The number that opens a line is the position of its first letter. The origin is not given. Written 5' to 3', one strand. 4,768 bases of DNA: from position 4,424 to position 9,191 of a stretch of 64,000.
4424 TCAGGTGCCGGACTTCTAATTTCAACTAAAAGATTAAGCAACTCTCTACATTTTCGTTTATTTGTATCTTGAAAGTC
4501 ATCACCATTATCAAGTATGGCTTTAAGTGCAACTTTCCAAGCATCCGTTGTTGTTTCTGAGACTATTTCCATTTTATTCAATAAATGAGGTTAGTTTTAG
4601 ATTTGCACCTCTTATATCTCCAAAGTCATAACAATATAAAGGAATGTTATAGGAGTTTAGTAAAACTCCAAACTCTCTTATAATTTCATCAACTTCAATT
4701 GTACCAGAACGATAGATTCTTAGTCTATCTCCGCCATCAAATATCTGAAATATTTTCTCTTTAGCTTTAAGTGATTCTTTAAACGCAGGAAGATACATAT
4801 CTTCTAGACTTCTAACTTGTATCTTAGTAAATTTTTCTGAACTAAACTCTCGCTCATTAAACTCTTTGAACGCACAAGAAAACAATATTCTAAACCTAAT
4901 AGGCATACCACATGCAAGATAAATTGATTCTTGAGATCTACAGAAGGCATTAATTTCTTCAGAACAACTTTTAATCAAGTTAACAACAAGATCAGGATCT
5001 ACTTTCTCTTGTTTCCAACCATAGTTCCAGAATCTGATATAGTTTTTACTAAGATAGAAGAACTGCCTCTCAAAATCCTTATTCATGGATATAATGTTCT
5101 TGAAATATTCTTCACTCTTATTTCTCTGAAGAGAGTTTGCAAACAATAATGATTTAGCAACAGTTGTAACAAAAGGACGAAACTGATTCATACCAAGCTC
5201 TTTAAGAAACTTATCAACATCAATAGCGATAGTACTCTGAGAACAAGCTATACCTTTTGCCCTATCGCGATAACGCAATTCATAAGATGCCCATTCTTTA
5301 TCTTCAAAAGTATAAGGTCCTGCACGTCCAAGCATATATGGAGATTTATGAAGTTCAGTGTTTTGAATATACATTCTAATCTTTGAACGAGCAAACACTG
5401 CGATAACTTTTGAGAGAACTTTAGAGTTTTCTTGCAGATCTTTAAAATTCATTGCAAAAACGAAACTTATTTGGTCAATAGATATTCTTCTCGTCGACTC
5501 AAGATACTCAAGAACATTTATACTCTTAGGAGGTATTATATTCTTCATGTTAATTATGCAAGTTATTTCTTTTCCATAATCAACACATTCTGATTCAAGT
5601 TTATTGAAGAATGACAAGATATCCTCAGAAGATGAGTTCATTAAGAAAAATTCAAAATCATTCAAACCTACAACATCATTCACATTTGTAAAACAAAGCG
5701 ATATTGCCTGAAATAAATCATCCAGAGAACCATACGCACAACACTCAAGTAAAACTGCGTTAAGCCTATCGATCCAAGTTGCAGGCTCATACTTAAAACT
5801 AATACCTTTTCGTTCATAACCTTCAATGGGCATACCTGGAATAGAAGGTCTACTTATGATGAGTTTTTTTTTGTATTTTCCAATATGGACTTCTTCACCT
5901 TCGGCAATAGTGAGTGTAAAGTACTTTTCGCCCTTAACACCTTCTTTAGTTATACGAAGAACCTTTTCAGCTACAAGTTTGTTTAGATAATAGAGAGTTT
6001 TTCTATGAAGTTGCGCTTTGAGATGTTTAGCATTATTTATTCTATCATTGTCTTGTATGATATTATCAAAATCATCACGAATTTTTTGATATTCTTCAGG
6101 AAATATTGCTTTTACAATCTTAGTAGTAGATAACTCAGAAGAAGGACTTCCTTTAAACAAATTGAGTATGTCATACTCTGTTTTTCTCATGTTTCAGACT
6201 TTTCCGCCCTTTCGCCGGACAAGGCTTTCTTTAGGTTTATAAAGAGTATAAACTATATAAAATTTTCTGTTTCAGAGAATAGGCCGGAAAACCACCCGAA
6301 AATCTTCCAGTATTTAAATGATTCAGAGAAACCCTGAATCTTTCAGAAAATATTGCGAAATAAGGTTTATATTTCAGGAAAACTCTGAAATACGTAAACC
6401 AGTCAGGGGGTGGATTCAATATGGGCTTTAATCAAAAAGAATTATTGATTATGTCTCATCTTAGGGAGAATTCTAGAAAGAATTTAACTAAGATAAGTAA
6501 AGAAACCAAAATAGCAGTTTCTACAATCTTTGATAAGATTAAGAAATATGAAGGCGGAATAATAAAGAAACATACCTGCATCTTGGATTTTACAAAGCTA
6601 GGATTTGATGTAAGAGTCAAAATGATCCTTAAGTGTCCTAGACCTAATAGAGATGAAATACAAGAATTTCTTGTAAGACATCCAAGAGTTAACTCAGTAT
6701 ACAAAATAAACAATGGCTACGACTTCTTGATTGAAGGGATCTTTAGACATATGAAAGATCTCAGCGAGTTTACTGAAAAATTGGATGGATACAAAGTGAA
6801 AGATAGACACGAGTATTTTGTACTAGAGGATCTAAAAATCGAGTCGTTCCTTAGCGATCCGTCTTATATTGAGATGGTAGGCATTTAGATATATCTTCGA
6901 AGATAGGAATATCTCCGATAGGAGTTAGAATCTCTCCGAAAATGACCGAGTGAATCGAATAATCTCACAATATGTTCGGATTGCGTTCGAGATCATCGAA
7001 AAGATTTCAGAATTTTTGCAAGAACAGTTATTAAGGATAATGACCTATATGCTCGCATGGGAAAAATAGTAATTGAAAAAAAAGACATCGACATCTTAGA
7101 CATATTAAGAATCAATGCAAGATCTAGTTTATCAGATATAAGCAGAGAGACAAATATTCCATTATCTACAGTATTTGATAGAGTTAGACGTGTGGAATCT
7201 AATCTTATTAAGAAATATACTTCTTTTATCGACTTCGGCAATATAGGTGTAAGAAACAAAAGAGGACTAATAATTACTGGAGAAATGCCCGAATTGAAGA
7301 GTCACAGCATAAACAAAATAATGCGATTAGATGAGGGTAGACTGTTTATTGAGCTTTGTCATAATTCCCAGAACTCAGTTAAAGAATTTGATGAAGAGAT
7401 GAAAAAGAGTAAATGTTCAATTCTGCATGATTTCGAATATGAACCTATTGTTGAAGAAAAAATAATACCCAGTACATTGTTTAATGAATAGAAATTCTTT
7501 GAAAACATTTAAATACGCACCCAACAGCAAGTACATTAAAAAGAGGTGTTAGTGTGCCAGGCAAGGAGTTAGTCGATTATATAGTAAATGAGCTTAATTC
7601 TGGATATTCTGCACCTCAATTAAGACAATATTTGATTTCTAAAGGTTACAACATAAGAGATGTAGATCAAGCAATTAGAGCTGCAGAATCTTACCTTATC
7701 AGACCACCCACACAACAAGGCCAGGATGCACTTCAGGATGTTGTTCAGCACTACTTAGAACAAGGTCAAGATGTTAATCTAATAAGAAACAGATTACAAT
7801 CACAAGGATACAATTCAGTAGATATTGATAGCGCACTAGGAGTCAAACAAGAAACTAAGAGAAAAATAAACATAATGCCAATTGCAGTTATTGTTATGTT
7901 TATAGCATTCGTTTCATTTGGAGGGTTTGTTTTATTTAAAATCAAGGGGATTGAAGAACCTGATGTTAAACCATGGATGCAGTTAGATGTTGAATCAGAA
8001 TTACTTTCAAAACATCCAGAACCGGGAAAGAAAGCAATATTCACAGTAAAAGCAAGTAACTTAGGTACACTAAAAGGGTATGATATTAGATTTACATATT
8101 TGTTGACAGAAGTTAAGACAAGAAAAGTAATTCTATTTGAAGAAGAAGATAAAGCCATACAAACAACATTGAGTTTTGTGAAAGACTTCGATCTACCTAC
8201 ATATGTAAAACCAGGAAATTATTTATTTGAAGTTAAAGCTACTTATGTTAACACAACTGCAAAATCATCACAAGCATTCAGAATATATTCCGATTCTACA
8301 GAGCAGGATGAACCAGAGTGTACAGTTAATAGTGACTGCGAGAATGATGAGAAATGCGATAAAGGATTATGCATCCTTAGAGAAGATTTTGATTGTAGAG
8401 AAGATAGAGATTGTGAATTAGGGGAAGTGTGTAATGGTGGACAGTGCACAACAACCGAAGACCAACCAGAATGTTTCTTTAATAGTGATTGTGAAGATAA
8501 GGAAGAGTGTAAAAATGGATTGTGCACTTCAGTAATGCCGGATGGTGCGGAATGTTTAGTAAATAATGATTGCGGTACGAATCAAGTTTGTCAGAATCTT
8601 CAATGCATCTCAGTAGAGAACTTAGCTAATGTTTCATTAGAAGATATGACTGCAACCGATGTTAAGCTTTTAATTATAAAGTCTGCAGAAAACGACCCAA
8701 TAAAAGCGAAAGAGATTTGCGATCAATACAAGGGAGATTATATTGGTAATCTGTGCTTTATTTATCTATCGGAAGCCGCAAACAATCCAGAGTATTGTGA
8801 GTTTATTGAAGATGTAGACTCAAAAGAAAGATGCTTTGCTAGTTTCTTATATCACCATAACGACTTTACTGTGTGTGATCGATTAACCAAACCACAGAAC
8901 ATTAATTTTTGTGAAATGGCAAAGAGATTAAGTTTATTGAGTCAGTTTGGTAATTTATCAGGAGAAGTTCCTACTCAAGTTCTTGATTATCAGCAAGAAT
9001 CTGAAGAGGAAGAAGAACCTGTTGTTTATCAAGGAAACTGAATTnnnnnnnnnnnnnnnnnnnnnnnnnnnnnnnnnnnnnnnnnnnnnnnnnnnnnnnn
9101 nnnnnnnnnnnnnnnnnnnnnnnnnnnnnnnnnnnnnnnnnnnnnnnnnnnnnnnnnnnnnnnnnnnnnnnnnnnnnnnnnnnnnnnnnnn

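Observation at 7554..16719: Cluster of giant secreted and membrane proteins (translationally coupled operon) plus a Cys-rich module protein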

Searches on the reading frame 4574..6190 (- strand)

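Call 3: search_protein_families(library=pfam, proteins=[window:4574-6190:-], max_evalue=1)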
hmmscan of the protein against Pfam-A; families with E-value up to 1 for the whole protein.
window:4574-6190:- (538 aa): 3 families
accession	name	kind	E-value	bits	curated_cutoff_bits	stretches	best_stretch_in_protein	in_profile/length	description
PF13419.12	HAD_2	-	0.07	13.7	23.8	1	287-371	49-130/178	Haloacid dehalogenase-like hydrolase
PF00839.22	Cys_rich_FGFR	-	0.17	12.4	22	1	393-420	12-40/58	Cysteine rich repeat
PF02172.21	KIX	-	0.33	11.7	27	1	23-83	20-78/81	KIX domain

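Call 4: search_protein_families(library=ncbifam, proteins=[window:4574-6190:-], max_evalue=1)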
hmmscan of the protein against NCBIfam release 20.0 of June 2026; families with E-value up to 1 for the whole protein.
window:4574-6190:- (538 aa): 0 families

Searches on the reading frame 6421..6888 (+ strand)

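Call 3: search_protein_families(library=pfam, proteins=[window:6421-6888:+], max_evalue=1)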
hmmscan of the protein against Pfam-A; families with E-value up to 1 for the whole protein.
window:6421-6888:+ (155 aa): 4 families
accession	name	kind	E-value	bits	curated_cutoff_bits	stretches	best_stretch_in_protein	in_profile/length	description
PF01037.27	AsnC_trans_reg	-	9.8e-07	29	25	1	76-122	10-57/73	Lrp/AsnC ligand binding domain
PF13412.12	HTH_24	-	0.0016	18.4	21.9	1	4-42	2-40/48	Winged helix-turn-helix DNA-binding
PF14506.12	CppA_N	-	0.1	13.1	25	1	67-103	67-101/124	CppA N-terminal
PF08221.17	HTH_9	-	0.21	12.2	23.4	0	10-36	18-44/62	RNA polymerase III subunit RPC82 helix-turn-helix domain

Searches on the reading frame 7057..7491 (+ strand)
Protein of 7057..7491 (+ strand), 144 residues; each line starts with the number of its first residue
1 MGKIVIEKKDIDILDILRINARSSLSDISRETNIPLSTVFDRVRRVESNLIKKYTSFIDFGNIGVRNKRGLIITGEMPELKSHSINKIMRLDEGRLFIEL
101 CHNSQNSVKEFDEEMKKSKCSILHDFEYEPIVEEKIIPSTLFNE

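Call 3: search_protein_families(library=pfam, proteins=[window:7057-7491:+], max_evalue=1)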
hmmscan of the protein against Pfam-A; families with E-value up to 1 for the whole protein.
window:7057-7491:+ (144 aa): 5 families
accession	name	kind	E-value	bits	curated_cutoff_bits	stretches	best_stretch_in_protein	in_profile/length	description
PF13412.12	HTH_24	-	2e-07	30.9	21.9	1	7-48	2-43/48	Winged helix-turn-helix DNA-binding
PF13404.12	HTH_AsnC-type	-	3.1e-06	27.4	27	1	8-45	3-40/42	AsnC-type helix-turn-helix domain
PF09339.16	HTH_IclR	-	0.00077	19.6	22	1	11-40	6-36/52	IclR helix-turn-helix domain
PF04967.18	HTH_10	-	0.055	13.7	23.1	1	22-52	23-53/53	HTH DNA binding domain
PF13384.12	HTH_23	-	0.23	11.8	24.6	1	22-47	17-43/50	Homeodomain-like domain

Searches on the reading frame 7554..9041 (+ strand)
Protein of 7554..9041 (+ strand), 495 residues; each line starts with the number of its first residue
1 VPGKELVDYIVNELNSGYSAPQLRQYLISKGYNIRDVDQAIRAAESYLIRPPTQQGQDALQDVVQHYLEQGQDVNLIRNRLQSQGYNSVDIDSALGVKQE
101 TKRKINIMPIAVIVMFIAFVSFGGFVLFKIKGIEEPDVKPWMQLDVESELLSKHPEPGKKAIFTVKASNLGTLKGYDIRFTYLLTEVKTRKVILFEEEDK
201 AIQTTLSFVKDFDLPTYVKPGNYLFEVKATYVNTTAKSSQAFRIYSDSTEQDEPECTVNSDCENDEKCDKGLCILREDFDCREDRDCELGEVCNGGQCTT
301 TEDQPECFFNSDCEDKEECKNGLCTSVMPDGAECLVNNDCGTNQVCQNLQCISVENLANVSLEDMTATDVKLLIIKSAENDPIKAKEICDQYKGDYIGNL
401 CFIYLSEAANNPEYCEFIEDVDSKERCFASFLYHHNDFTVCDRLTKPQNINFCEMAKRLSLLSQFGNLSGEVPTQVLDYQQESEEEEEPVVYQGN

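Call 3: search_protein_families(library=pfam, proteins=[window:7554-9041:+], max_evalue=1)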
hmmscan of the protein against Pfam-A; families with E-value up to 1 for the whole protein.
window:7554-9041:+ (495 aa): 6 families
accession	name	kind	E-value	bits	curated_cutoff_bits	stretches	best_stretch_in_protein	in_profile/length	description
PF23416.1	DUF7107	-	4.2e-09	37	24.6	4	306-352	1-47/48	Domain of unknown function (DUF7107)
PF21164.2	Dumpy_DPY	-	2.3e-05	24.7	27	3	333-351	3-21/24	Dumpy, DPY module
PF21982.2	RecX_HTH1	-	0.0032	17.8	26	1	19-41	15-37/40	RecX, first three-helix domain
PF01471.23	PG_binding_1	-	0.12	13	23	0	70-97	1-28/57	Putative peptidoglycan binding domain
PF16500.10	Cyclin_N2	-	0.15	13.2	24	1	236-267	40-71/114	Cyclin-A N-terminal APC/C binding region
PF25288.1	PIEZO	-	0.24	12.1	29.6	1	74-131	72-128/130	Piezo-type mechanosensitive ion channel homolog domain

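Call 4: search_protein_families(library=ncbifam, proteins=[window:7554-9041:+], max_evalue=1)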
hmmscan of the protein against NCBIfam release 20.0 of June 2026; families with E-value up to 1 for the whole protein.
window:7554-9041:+ (495 aa): 4 families
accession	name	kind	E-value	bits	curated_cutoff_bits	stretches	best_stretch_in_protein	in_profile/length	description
NF033759.1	exchanger_TraA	exception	0.0047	15.6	750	1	247-364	339-454/666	outer membrane exchange protein TraA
NF001057.0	PRK00117.3-3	equivalog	0.015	15.4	146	1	9-95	8-91/151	recombination regulator RecX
NF001054.0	PRK00117.2-1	equivalog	0.034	14.3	189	0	10-45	65-100/154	recombination regulator RecX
TIGR02869.1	spore_SleB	equivalog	0.092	12.6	236.5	1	61-100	3-42/201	spore cortex-lytic enzyme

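Call 51: search_protein_families(library=pfam, alignment_id=A7, max_evalue=0.01)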
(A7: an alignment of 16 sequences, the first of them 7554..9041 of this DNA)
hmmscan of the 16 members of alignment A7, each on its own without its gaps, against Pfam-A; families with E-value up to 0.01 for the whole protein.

A. member 1, window:7554-9041:+ (495 aa): 3 families
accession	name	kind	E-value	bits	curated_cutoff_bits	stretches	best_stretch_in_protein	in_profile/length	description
PF23416.1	DUF7107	-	4.2e-09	37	24.6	3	306-352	1-47/48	Domain of unknown function (DUF7107)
PF21164.2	Dumpy_DPY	-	2.3e-05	24.7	27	1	333-351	3-21/24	Dumpy, DPY module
PF21982.2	RecX_HTH1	-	0.0032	17.8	26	0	19-41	15-37/40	RecX, first three-helix domain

B. families by the number of members that match (of 16 scanned): 13 families
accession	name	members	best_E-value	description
PF00526.23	Dicty_CTDC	3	3e-08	Dictyostelium (slime mold) repeat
PF01835.25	MG2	2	0.00038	MG2 domain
PF23416.1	DUF7107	1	4.2e-09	Domain of unknown function (DUF7107)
PF05753.20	TRAP_beta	1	2.1e-05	Translocon-associated protein beta (TRAPB)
PF21164.2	Dumpy_DPY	1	2.3e-05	Dumpy, DPY module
PF10633.15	NPCBM_assoc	1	0.00097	NPCBM-associated, NEW3 domain of alpha-galactosidase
PF07705.17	CARDB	1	0.0012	CARDB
PF16303.10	DUF4945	1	0.0015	Domain of unknown function (DUF4945)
PF21982.2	RecX_HTH1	1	0.0032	RecX, first three-helix domain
PF09608.15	Alph_Pro_TM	1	0.0036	Putative transmembrane protein (Alph_Pro_TM)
PF14524.12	Wzt_C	1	0.0075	Wzt C-terminal domain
PF07319.16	DnaI_N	1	0.0091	Primosomal protein DnaI N-terminus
PF03443.20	AA9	1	0.01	Auxiliary Activity family 9 (formerly GH61)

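Call 59: search_solved_structures(query=A7, max_evalue=1)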
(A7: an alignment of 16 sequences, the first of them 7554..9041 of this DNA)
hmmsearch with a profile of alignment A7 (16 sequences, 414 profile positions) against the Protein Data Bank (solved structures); distinct sequences matched with E-value up to 1: 9.
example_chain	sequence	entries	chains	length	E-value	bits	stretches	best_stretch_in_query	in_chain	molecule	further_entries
8skx_A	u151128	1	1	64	3.9e-06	29.1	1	42-85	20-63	Miniprotein HHH_rd4_0518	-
8bf9_B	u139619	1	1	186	0.26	13.2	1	111-170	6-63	Translocon-associated protein subunit beta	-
8b6l_F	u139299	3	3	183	0.3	13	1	112-170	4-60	Translocon-associated protein subunit beta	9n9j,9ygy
2d9s_A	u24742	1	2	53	0.38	12.6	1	46-87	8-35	CBL E3 ubiquitin protein ligase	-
2pn5_A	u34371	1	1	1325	0.46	12.4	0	152-218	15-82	Thioester-containing protein I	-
4d94_A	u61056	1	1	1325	0.46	12.4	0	152-218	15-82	Thioester-containing protein 1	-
6nmy_B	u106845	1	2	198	0.78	11.6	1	195-239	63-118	Cytokine receptor common subunit beta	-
5dwu_B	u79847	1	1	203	0.83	11.5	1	195-239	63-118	Cytokine receptor common subunit beta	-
8b5l_v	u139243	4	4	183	0.98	11.3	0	117-170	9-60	Translocon-associated protein subunit beta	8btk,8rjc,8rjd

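Call 83: search_protein_families(library=phrogs, proteins=[window:7554-9041:+], max_evalue=0.01)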
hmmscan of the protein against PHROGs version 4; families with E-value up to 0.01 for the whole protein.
window:7554-9041:+ (495 aa): 0 families

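Call 84: search_protein_families(library=padloc, proteins=[window:7554-9041:+], max_evalue=0.01)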
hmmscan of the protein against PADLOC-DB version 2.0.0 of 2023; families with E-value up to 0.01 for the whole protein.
window:7554-9041:+ (495 aa): 0 families
